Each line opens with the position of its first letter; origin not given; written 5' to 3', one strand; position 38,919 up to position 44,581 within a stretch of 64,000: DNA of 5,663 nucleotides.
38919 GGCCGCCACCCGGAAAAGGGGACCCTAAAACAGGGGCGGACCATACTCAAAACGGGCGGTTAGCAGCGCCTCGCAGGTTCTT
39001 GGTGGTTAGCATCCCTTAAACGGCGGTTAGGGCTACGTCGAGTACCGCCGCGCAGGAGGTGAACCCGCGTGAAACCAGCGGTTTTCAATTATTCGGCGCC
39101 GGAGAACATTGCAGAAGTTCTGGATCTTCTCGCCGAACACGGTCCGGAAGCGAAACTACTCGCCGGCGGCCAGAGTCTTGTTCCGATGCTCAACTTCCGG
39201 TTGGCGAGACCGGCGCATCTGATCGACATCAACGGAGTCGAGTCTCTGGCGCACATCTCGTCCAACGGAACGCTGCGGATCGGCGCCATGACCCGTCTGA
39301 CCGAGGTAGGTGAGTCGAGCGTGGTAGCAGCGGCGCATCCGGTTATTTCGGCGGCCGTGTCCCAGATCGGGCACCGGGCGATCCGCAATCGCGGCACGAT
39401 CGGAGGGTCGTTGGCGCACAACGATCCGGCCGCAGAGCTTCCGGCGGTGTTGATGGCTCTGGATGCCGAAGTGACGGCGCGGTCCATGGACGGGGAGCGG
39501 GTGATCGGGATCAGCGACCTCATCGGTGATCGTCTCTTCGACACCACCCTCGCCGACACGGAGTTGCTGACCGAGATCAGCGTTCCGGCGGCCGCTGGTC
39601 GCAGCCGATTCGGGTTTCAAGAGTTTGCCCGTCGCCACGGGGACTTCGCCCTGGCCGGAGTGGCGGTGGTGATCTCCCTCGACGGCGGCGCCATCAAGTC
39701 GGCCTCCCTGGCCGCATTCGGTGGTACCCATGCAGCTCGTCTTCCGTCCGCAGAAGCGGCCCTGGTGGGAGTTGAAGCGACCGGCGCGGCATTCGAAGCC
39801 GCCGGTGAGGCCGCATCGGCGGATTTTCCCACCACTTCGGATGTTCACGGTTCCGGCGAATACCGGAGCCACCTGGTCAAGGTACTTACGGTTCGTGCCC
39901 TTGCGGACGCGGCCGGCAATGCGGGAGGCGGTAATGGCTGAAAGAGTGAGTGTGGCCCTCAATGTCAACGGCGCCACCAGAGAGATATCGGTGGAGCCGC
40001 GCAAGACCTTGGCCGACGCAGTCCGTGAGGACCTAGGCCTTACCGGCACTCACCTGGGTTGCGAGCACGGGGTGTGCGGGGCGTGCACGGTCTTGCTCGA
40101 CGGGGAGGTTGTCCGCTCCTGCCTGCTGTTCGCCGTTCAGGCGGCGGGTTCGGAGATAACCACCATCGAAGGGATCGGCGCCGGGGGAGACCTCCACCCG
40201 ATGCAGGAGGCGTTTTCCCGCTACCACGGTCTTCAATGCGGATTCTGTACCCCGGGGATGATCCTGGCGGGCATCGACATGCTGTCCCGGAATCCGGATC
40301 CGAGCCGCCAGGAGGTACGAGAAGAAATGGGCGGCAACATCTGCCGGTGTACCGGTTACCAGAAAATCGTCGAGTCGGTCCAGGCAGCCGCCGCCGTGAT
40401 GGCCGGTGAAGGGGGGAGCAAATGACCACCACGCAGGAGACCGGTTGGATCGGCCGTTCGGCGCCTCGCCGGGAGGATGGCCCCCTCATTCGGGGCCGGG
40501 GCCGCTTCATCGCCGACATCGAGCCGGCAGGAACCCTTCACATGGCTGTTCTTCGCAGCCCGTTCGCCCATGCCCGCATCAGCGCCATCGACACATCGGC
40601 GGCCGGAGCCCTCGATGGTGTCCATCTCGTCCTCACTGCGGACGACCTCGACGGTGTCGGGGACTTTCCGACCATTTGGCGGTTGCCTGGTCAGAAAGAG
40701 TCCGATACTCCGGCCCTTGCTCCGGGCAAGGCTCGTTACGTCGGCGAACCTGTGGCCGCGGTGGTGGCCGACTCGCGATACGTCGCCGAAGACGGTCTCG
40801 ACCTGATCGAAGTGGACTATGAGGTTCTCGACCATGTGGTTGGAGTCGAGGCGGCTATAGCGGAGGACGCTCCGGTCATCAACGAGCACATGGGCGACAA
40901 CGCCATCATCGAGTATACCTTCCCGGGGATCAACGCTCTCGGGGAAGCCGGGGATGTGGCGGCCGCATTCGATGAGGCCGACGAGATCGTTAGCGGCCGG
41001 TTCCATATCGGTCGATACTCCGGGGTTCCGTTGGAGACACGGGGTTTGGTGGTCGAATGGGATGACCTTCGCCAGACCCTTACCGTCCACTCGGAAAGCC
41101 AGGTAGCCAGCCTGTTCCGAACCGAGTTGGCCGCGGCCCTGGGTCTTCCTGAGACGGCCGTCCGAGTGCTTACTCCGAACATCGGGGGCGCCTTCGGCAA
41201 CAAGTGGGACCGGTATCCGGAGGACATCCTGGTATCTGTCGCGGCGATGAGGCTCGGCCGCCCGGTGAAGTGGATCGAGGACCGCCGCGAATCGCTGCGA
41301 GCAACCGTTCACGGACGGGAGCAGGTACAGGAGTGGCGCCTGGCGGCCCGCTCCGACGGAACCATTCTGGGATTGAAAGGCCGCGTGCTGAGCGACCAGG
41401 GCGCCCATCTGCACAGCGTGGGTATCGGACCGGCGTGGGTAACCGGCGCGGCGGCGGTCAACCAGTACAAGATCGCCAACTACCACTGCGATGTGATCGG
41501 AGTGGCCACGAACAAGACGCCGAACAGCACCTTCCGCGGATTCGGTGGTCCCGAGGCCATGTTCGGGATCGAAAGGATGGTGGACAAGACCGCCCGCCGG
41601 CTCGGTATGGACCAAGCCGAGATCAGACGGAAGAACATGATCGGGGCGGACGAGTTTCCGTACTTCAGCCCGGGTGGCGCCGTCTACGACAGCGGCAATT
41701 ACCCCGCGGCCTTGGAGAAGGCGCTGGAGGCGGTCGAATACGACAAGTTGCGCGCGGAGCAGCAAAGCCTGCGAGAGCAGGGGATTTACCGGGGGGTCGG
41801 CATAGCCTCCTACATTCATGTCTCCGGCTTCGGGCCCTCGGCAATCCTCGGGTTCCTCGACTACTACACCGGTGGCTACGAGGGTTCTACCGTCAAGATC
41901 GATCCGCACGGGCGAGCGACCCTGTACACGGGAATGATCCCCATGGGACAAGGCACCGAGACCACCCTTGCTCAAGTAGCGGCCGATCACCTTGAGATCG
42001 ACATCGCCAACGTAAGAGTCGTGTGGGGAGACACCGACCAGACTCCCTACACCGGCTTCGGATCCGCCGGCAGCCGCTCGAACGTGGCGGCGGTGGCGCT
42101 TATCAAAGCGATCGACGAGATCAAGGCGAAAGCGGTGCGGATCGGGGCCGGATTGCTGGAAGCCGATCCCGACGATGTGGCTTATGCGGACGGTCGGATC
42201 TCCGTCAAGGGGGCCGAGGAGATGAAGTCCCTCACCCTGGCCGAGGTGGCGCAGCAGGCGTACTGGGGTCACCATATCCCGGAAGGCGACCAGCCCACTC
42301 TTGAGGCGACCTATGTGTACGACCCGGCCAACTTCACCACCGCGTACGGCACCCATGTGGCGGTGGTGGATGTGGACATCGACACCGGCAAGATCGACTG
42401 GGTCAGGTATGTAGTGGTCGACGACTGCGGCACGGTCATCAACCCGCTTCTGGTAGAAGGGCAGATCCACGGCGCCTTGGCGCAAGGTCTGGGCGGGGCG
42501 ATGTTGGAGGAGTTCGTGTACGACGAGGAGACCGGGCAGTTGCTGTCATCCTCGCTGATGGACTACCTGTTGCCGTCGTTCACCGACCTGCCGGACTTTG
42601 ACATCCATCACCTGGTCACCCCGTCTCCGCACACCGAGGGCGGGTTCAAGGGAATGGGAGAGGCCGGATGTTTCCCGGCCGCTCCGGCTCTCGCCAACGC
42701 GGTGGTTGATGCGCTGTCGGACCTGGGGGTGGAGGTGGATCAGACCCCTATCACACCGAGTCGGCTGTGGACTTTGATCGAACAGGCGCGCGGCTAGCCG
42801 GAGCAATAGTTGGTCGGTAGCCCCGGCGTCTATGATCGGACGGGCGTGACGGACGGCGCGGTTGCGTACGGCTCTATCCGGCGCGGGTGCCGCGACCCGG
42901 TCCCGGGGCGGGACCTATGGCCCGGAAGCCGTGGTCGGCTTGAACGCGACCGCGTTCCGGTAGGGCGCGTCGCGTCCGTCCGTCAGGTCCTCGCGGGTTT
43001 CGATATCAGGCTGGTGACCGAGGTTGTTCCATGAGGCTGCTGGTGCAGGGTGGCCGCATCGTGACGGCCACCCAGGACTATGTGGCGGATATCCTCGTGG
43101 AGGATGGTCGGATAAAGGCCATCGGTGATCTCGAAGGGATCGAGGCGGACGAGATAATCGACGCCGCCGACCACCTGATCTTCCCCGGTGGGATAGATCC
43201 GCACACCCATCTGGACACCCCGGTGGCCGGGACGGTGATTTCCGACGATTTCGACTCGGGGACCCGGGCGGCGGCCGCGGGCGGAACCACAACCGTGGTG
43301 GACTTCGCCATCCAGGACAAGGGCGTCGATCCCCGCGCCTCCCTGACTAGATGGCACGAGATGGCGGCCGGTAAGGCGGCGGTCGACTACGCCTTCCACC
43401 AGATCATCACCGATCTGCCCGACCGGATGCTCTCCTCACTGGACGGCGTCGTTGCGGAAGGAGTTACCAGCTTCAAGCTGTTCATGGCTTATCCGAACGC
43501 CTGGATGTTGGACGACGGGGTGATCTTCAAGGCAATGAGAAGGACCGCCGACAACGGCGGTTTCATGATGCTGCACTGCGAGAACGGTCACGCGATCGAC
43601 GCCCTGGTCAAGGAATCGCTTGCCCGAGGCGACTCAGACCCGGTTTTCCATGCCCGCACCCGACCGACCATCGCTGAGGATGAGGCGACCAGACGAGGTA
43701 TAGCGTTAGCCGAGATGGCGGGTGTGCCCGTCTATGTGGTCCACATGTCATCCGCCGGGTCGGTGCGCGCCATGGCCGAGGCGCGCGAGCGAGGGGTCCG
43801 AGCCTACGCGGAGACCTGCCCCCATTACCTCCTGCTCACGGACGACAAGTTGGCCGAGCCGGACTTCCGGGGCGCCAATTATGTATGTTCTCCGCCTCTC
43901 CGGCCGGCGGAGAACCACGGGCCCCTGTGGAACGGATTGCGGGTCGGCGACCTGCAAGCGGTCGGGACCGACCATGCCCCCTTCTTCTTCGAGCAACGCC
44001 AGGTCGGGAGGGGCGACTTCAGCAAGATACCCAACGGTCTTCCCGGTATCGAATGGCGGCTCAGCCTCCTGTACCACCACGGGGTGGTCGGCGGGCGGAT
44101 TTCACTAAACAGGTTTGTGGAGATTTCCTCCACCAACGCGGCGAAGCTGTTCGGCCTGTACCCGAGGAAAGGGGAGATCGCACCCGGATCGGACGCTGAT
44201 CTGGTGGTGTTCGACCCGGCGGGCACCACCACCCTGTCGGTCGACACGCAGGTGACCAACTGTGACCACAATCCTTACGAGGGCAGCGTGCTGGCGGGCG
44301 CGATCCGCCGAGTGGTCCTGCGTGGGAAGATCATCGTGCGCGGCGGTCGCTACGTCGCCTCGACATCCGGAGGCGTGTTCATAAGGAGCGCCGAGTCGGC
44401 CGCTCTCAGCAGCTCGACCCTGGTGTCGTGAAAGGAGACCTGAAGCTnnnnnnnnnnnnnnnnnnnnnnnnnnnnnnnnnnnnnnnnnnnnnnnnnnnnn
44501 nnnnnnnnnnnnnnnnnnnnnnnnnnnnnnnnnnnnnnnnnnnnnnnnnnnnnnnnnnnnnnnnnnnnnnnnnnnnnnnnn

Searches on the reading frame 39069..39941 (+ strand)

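Call 78: search_protein_families(library=pfam, proteins=[window:39069-39941:+])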
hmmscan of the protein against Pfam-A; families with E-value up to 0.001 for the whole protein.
window:39069-39941:+ (290 aa): 2 families
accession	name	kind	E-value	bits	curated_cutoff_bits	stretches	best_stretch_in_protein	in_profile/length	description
PF00941.27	FAD_binding_5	-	3.4e-46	157.6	27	1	6-174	3-169/170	FAD binding domain in molybdopterin dehydrogenase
PF03450.22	CO_deh_flav_C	-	2e-20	73.3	25.5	1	183-280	3-101/102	CO dehydrogenase flavoprotein C-terminal domain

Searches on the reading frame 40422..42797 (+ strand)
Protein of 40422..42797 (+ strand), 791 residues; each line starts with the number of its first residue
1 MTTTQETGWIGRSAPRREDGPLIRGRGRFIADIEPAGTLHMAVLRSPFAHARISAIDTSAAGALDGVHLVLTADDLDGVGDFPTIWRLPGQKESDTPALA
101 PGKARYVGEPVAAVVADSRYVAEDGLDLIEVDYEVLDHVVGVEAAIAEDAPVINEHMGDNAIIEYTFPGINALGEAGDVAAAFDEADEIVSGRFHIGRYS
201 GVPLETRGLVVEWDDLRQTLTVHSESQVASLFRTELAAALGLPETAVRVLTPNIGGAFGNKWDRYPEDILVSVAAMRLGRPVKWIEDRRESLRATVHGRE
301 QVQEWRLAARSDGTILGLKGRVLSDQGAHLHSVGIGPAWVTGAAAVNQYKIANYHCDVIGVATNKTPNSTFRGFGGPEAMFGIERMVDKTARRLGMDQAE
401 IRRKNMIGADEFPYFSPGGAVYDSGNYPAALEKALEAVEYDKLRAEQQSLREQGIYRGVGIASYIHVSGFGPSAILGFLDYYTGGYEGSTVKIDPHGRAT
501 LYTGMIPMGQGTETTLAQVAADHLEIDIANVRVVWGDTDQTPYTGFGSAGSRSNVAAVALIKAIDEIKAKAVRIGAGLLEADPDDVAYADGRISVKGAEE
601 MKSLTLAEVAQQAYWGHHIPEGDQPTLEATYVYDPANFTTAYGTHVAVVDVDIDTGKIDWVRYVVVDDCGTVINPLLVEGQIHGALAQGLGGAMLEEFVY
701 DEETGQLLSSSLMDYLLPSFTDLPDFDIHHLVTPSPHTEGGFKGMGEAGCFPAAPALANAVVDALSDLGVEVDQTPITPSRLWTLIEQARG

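Call 78: search_protein_families(library=pfam, proteins=[window:40422-42797:+])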
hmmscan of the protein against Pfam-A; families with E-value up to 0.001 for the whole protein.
window:40422-42797:+ (791 aa): 3 families
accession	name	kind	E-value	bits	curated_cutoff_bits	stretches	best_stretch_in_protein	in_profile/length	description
PF20256.3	MoCoBD_2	-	3e-86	289.9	27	1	433-724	1-283/283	Molybdopterin cofactor-binding domain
PF02738.23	MoCoBD_1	-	3.9e-77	259.1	27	1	175-406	14-244/244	Molybdopterin cofactor-binding domain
PF01315.27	Ald_Xan_dh_C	-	2.6e-25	89.3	31.3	1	25-136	2-109/110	Aldehyde oxidase and xanthine dehydrogenase, a/b hammerhead domain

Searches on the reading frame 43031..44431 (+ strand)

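Call 79: search_protein_families(library=pfam, proteins=[window:43031-44431:+])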
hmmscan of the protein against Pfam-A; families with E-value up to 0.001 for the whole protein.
window:43031-44431:+ (466 aa): 2 families
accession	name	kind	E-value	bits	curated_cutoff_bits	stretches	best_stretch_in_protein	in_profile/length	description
PF01979.26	Amidohydro_1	-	4e-22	79.4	25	1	50-434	2-344/345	Amidohydrolase family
PF07969.17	Amidohydro_3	-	2.2e-12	47.7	29.7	1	337-435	398-471/472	Amidohydrolase family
